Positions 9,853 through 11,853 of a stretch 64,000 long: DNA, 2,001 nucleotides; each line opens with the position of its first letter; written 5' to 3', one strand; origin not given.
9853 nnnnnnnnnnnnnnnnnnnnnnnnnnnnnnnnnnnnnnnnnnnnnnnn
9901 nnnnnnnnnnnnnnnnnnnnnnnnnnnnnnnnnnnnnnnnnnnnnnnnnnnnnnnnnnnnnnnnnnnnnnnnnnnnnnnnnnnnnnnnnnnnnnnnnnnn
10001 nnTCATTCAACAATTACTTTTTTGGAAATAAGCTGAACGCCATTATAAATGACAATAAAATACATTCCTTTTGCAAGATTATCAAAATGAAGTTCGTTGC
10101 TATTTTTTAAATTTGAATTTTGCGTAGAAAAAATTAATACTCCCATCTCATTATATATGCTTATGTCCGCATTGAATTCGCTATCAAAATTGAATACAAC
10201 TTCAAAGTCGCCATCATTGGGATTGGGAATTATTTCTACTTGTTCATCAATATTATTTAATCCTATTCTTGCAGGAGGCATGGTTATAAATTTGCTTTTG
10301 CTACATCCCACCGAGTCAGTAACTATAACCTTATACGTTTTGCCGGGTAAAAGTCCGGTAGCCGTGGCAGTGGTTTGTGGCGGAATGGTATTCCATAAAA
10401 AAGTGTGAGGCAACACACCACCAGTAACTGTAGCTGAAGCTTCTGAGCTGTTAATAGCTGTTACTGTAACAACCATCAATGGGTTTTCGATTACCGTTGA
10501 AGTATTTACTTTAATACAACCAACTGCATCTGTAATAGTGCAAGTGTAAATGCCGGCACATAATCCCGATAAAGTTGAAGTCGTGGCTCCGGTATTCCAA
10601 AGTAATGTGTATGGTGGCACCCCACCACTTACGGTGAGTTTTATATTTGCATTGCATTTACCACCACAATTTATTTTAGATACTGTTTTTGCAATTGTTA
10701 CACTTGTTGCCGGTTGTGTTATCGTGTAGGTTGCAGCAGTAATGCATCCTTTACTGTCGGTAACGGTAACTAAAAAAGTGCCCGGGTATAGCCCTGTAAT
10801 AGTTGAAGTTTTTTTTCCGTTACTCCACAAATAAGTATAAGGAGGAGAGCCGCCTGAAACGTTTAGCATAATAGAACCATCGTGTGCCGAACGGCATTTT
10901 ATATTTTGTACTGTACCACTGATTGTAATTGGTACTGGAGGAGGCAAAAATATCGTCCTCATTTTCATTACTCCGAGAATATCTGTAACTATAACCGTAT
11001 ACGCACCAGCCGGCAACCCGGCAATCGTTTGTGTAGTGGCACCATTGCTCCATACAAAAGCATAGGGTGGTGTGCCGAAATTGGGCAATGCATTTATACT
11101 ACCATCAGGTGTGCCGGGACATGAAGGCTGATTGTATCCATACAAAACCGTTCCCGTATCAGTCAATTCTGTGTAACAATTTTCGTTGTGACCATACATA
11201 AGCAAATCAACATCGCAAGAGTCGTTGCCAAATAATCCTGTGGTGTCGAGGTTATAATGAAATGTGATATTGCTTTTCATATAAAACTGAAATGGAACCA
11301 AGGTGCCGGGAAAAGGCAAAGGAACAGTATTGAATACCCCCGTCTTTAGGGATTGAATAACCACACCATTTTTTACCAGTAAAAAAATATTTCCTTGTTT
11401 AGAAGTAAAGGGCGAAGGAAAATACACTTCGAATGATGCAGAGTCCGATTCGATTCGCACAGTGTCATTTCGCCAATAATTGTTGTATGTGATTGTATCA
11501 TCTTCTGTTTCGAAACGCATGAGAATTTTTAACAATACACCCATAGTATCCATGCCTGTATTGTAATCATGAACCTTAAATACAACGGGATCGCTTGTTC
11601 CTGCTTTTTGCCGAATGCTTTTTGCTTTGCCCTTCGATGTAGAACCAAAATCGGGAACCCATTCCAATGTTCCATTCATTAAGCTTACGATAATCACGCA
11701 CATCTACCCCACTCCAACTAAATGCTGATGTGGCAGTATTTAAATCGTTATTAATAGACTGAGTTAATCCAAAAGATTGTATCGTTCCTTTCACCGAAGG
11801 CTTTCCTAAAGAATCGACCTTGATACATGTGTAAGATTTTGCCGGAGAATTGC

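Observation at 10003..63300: Disruptions are concentrated in cargo genes (3 nonsense codons, 5 or more frameshifts) while all housekeeping genes in the window are intact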

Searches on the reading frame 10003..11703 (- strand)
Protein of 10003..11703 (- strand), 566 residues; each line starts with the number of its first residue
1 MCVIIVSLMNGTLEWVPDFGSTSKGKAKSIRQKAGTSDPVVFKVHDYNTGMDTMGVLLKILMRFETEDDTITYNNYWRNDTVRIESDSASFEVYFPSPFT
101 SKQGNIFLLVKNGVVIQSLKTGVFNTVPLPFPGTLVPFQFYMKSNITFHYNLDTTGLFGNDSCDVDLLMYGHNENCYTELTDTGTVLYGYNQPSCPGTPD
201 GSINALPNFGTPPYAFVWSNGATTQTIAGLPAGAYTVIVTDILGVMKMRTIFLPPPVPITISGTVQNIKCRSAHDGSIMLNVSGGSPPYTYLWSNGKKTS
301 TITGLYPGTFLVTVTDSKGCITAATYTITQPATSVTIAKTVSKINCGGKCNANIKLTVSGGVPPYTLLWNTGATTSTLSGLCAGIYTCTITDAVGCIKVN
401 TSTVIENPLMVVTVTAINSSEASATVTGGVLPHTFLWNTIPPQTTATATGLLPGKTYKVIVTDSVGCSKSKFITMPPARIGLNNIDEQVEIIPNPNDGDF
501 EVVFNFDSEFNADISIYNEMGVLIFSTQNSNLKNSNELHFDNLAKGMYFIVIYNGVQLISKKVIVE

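Call 11: search_protein_families(library=pfam, proteins=[window:10003-11703:-], max_evalue=0.01)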
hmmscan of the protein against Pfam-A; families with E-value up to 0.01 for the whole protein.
window:10003-11703:- (566 aa): 4 families
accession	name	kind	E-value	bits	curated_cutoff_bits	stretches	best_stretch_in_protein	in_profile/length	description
PF13573.12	SprB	-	3.1e-29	100.7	28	3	263-296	2-35/37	SprB repeat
PF18962.6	Por_Secre_tail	-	2.1e-12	47.6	27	1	491-565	1-75/75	Secretion system C-terminal sorting domain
PF13585.12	CHU_C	-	0.001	19.6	27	1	499-553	16-71/86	CHU_C Type IX secretion signal domain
PF23623.1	GBD_IRG7_N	-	0.0044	17.6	27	0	505-553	31-79/95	IRG7 N-terminal galactose binding domain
